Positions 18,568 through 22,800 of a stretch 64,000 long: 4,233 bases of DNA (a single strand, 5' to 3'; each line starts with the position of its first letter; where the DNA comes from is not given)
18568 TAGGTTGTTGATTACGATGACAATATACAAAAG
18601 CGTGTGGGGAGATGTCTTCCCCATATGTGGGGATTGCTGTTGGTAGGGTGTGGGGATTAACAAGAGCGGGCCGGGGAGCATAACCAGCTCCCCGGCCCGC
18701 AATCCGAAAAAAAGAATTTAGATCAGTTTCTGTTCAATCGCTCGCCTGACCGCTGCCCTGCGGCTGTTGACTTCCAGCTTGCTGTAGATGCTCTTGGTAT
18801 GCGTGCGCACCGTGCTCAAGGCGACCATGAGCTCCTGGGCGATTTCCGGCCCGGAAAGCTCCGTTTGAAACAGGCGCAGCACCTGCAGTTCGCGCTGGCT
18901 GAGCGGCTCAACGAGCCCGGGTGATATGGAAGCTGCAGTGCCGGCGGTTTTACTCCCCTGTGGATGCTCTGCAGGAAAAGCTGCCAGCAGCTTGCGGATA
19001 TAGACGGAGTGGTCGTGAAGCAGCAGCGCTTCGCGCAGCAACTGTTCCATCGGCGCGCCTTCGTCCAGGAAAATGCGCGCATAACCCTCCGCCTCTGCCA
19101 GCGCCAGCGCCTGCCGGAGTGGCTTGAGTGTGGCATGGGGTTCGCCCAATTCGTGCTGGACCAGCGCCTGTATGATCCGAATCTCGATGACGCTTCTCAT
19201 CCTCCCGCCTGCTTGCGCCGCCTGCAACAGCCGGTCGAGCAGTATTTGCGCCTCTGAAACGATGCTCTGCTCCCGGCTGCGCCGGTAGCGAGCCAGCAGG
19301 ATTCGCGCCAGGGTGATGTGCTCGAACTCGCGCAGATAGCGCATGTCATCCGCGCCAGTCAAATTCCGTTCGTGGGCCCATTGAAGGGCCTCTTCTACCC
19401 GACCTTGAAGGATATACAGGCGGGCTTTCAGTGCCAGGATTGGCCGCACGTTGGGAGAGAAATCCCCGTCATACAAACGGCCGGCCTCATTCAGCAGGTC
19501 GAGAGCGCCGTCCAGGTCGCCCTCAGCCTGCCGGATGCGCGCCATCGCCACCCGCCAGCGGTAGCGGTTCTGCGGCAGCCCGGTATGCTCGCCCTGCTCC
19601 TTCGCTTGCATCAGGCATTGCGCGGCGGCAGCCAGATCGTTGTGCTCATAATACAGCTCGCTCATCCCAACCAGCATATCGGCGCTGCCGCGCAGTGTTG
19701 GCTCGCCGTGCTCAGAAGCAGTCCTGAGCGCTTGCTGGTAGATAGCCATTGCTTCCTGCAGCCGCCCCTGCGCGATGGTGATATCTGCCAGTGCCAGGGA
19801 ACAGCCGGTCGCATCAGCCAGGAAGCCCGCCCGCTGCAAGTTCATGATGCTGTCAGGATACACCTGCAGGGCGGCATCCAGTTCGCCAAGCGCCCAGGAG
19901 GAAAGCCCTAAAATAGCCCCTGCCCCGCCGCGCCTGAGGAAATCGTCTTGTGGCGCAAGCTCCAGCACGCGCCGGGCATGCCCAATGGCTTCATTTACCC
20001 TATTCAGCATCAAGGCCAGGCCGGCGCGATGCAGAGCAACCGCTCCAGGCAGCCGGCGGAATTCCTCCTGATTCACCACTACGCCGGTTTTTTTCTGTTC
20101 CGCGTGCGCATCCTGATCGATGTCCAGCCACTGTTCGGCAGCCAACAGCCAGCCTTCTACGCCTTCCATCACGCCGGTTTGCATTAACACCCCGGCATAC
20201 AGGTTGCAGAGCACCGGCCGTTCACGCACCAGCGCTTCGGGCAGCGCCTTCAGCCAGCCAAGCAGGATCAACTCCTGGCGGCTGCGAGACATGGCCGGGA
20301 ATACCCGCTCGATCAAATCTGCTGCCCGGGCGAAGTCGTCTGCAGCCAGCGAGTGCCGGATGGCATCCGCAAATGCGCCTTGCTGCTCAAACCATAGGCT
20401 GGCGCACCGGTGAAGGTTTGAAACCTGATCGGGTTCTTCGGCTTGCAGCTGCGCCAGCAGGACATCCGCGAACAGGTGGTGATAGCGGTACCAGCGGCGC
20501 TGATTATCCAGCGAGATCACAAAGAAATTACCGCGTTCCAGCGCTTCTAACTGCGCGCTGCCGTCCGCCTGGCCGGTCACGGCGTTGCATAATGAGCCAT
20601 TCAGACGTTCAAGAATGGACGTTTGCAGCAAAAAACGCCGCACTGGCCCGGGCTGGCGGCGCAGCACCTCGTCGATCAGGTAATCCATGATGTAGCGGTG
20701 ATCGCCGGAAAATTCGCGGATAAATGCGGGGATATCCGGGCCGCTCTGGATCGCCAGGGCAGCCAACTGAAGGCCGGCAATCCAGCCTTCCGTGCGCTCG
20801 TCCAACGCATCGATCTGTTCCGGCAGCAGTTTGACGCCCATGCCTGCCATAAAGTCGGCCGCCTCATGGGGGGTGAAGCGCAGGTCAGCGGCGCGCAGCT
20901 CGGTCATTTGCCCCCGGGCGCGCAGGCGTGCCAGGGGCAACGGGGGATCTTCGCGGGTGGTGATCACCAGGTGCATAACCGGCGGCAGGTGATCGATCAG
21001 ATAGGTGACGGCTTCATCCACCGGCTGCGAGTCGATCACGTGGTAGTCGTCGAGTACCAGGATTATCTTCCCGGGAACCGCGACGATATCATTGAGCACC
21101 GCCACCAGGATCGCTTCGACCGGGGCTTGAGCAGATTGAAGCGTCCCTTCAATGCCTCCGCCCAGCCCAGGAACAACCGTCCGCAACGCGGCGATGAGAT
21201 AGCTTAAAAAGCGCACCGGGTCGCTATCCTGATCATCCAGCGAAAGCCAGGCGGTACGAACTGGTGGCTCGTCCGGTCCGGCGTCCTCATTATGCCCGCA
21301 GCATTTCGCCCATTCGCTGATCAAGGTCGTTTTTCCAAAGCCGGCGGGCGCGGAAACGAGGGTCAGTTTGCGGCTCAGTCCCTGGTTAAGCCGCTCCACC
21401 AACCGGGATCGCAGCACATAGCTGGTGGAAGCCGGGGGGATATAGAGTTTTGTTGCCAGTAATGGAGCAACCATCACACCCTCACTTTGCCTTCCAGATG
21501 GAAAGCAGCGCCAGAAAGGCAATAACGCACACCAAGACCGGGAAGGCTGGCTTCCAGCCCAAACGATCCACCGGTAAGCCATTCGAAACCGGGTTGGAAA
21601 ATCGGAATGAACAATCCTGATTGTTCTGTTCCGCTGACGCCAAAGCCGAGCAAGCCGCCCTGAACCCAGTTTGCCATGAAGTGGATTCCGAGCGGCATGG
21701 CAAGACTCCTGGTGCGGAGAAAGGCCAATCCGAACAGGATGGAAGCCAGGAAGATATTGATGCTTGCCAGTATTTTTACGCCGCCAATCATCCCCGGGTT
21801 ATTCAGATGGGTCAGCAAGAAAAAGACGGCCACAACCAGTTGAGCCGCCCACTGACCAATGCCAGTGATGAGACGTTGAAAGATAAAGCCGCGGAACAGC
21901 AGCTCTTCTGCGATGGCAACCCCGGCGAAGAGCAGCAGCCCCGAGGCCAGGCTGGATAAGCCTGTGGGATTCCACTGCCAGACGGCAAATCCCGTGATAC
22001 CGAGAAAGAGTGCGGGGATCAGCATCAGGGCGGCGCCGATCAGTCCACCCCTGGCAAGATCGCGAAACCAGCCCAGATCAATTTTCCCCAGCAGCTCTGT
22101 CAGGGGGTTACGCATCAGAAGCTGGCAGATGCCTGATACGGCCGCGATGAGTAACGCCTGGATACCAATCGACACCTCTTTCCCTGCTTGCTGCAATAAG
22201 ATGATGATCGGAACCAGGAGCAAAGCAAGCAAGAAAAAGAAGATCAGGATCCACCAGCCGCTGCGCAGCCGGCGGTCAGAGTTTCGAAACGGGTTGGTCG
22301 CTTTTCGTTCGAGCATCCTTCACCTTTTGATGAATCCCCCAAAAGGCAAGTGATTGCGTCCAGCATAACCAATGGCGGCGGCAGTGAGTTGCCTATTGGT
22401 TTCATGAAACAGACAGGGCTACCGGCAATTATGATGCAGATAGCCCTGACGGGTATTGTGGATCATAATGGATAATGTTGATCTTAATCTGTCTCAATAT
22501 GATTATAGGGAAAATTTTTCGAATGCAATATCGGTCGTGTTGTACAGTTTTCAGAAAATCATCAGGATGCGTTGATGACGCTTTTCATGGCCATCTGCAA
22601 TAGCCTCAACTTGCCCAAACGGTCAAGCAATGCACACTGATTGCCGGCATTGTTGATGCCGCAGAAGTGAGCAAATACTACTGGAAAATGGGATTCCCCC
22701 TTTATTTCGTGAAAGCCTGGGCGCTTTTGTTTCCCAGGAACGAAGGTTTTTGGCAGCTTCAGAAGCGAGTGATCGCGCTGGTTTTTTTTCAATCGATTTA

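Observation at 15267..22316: Gene module (MalT/LuxR STAND regulator, DUF4386-like membrane paralogs, redox enzyme, small conserved protein) present twice in the window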

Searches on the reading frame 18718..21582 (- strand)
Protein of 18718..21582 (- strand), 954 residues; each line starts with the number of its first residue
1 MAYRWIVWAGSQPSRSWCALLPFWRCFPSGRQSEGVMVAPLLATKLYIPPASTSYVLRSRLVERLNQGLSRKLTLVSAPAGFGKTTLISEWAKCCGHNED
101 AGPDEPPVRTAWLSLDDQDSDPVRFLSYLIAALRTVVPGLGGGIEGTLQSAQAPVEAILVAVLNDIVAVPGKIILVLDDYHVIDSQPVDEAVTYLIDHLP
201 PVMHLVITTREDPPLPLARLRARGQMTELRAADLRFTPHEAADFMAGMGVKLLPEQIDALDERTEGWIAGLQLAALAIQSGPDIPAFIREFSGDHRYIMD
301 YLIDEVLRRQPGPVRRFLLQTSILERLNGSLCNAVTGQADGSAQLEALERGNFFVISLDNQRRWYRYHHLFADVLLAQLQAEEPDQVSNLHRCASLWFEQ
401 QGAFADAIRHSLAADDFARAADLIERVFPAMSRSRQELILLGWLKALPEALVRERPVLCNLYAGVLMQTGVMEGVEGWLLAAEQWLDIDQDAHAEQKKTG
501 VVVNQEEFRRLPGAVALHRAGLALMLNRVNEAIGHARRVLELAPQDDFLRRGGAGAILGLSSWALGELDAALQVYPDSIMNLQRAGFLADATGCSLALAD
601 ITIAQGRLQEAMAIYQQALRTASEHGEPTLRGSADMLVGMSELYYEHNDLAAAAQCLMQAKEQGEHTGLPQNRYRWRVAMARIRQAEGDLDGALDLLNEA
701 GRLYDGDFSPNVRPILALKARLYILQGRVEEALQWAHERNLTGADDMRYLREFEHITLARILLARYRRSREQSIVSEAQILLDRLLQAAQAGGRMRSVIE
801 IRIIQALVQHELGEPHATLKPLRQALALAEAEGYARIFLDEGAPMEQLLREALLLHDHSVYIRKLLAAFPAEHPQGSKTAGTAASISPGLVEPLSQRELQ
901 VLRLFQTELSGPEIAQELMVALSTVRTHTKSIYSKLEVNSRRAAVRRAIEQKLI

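Call 4: search_protein_families(library=pfam, proteins=[window:18718-21582:-], max_evalue=0.01)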
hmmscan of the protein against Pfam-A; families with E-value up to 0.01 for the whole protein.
window:18718-21582:- (954 aa): 14 families
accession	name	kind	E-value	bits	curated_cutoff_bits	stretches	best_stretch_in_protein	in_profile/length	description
PF17874.7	TPR_MalT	-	6.9e-69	233.1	45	1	513-852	1-333/336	MalT-like TPR region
PF00196.25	GerE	-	2.6e-13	49.8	23.5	1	893-948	2-57/57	Bacterial regulatory proteins, luxR family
PF13424.12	TPR_12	-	6.2e-10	39.6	30.1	2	594-660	4-71/77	Tetratricopeptide repeat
PF07719.23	TPR_2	-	3.3e-07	30.4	27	0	516-546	3-34/34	Tetratricopeptide repeat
PF14559.12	TPR_19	-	4.4e-06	27.4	25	2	686-747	3-59/68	Tetratricopeptide repeat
PF13176.12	TPR_7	-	1.2e-05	25.5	27.9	0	596-623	3-30/36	Tetratricopeptide repeat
PF25058.1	ARM_TT21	-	2.8e-05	24.5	27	1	601-699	23-119/155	Tetratricopeptide repeat protein 21 ARM repeat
PF14938.12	SNAP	-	5.6e-05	23.2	25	0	644-709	84-150/282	Soluble NSF attachment protein, SNAP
PF13181.12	TPR_8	-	6.4e-05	23.2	25.7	0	597-623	6-32/34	Tetratricopeptide repeat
PF13191.12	AAA_16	-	0.00014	22.8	32.6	1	60-207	14-166/167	AAA ATPase domain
PF09976.15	TPR_21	-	0.00055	20.2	25.5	0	642-700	84-139/193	Tetratricopeptide repeat-like domain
PF05729.18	NACHT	-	0.0021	18.4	26.7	0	138-230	63-149/167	NACHT domain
PF13428.12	TPR_14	-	0.003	18.5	23.5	0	596-624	5-33/44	Tetratricopeptide repeat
PF21325.3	SHPRH_helical-1st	-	0.009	16.7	27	0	597-627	29-59/95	E3 ubiquitin-protein ligase SHPRH, first helical domain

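Call 89: search_solved_structures(query=window:18718-21474:-, max_evalue=0.001)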
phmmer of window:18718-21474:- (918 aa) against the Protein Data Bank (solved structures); distinct sequences matched with E-value up to 0.001: 12.
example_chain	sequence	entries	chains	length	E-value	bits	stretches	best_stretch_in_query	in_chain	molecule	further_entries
8bob_C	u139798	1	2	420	1.2e-56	195.6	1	6-422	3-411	HTH-type transcriptional regulator MalT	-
2rnj_A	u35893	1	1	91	5.4e-07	31.3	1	837-918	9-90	Response regulator protein vraR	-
4yn8_A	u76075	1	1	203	5.8e-07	31.2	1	855-918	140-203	Response regulator ChrA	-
7ve4_A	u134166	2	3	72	1.2e-06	30.1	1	854-918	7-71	DNA-binding response regulator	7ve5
4wt0_B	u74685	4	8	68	1.7e-06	29.6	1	855-913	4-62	Response regulator receiver domain protein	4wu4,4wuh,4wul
5hev_A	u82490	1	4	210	2.3e-06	29.2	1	851-913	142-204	Response regulator protein VraR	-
4wsz_A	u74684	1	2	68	2.4e-06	29.1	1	855-913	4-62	Response regulator receiver domain protein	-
4gvp_A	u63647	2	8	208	1.3e-05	26.7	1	854-918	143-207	Response regulator protein vraR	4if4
7ve6_A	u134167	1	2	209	1.3e-05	26.7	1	854-918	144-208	Response regulator protein VraR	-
4ldz_A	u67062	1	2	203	0.00033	22.1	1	856-914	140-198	Transcriptional regulatory protein DesR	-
7x1k_A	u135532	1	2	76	0.00059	21.2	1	857-914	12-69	Chemotaxis protein CheY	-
3kln_A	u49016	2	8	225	0.00085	20.7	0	819-908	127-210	Transcriptional regulator, LuxR family | Transcriptional regulator VpsT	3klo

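Call 90: search_protein_families(library=ncbifam, proteins=[window:18718-21474:-], max_evalue=0.001)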
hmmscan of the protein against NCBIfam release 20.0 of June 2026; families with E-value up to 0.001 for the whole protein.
window:18718-21474:- (918 aa): 12 families
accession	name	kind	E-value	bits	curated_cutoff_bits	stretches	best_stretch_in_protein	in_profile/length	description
NF003420.0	PRK04841.1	equivalog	1.2e-128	430.6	537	2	5-817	2-785/903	HTH-type transcriptional regulator MalT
TIGR03020.2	EpsA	equivalog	1.4e-07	31.4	170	1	813-913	155-246/247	XrtB/PEP-CTERM-associated transcriptional regulator EpsA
NF047785.1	respo_reg_MadR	equivalog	3.2e-07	29.9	300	1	856-918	147-209/209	MadR family response regulator transcription factor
NF052366.1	photon_PedR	equivalog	3.5e-07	30.3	120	1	858-914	3-59/74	photosynthetic electron transport-dependent transcriptional regulator PedR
NF041232.1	BagY_FevT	exception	5.8e-07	28.7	700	1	858-909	297-348/367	LuxR family transcriptional regulator BagY/FevT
NF052445.1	RespRegMctR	equivalog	1.4e-06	27.9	300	1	856-917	143-204/205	two-component system response regulator MctR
NF007403.0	PRK09935.1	equivalog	1.7e-06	27.8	271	1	854-905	146-197/210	fimbria biosynthesis transcriptional regulator FimZ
NF007935.0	PRK10651.1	equivalog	2.5e-05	23.5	250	1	855-909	153-207/216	two-component system response regulator NarL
NF007505.1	PRK10100.1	equivalog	4.5e-05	23.2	250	1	858-912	145-199/204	biofilm master transcriptional regulator CsgD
TIGR03541.1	reg_near_HchA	equivalog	5.8e-05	22.7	215.6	1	855-915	169-229/232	PA1136 family autoinducer-binding transcriptional regulator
NF007708.0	PRK10403.1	equivalog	0.00025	20.6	343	1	858-909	154-205/215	nitrate/nitrite response regulator protein NarP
NF011896.0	PRK15369.1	equivalog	0.00084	19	242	0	857-903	149-195/211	two component system response regulator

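Call 99: search_protein_families(library=padloc, proteins=[window:18718-21474:-], max_evalue=0.001)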
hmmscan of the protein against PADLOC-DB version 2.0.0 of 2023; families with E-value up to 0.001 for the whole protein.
window:18718-21474:- (918 aa): 1 family
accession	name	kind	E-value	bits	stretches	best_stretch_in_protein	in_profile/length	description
PDLC01855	CARF3--CARF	-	7.7e-06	23.8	1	855-900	215-260/288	-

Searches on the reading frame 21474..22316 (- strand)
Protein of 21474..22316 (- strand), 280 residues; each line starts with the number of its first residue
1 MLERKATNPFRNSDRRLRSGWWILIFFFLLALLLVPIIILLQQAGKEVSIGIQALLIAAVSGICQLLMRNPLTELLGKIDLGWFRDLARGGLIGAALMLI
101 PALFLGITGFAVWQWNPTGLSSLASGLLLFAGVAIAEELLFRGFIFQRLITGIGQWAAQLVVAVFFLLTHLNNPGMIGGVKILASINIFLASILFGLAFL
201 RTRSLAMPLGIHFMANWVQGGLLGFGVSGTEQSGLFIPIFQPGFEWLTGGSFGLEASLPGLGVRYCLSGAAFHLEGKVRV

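Call 4: search_protein_families(library=pfam, proteins=[window:21474-22316:-], max_evalue=0.01)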
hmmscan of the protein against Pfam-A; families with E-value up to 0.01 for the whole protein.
window:21474-22316:- (280 aa): 1 family
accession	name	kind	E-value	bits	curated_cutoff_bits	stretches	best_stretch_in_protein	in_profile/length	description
PF02517.21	Rce1-like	-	5.6e-17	62.3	22.4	1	122-218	4-93/93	Type II CAAX prenyl endopeptidase Rce1-like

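Call 90: search_protein_families(library=ncbifam, proteins=[window:21474-22316:-], max_evalue=0.001)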
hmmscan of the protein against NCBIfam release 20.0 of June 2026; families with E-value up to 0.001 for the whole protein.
window:21474-22316:- (280 aa): 4 families
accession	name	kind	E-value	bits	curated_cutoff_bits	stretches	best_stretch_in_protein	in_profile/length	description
NF041647.1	ABC_perm_CPBP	equivalog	1.1e-09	37.6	435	1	122-218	541-629/636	ABC transporter permease subunit/CPBP intramembrane protease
NF033192.3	CPBP_JDVT_MrtJ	equivalog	8.4e-07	29.6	75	1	131-217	6-93/98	JDVT-CTERM system glutamic-type intramembrane protease MrtJ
NF040914.1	Mrt_core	domain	1.6e-05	24.9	100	1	130-218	8-100/108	myxosortase family intramembrane protease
NF040589.1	CPBP_Synerg_MrtS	equivalog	0.00051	20.3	130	0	94-216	44-160/170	Synerg-CTERM system glutamic-type intramembrane protease MrtS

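Call 99: search_protein_families(library=padloc, proteins=[window:21474-22316:-], max_evalue=0.001)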
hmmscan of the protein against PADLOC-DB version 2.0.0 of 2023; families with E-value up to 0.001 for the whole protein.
window:21474-22316:- (280 aa): 0 families

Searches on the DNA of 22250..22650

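Call 59: search_rna_families(source=window, start=22250, end=22650, threshold=evalue, max_evalue=10)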
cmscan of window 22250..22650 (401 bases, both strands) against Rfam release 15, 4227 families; matches with E-value up to 10: 3.
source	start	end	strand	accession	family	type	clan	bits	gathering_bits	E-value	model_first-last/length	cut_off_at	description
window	22468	22552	+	RF00528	snoMe28S-Gm1083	Gene; snRNA; snoRNA; CD-box;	-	16.1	48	3.7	1-89/89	no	Small nucleolar RNA Me28S-Gm1083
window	22569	22633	-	RF00292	snoTBR5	Gene; snRNA; snoRNA; CD-box;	-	13.7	44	1.7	1-94/94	no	Small nucleolar RNA TBR5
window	22322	22382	+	RF01196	snoZ30a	Gene; snRNA; snoRNA; CD-box;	-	13.5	80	3.5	1-92/92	no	Small nucleolar RNA Z30a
